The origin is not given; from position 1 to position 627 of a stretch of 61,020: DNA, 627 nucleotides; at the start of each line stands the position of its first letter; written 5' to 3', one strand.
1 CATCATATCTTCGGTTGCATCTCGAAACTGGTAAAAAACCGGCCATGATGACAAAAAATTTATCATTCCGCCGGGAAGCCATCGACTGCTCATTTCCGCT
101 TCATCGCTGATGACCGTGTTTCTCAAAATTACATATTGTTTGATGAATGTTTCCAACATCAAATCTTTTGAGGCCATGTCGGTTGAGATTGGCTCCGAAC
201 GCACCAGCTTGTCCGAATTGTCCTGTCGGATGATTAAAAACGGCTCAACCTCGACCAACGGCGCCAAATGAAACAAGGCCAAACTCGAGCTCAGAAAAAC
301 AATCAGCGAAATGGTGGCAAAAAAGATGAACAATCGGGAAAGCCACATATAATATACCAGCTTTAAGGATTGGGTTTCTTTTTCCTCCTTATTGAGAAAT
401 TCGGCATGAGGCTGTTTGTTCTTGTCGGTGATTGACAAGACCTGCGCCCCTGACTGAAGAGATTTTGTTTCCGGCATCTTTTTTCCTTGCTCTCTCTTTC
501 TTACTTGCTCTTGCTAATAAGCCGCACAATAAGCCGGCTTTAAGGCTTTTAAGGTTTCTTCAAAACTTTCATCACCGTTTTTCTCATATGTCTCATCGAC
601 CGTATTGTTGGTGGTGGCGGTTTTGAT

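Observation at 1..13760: VirB-type T4SS operon in which the VirB5-VirB7 interval is replaced by six secreted coiled-coil proteins and no VirB6 is visible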

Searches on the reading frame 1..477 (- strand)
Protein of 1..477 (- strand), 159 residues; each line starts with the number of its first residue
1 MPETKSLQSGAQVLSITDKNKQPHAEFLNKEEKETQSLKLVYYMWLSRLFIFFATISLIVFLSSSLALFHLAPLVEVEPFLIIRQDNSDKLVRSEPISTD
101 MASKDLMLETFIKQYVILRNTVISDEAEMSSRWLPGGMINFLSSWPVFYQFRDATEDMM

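Call 93: search_protein_families(library=ncbifam, proteins=[window:1-477:-], max_evalue=0.001)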
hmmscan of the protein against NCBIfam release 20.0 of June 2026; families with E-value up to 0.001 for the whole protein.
window:1-477:- (159 aa): 0 families
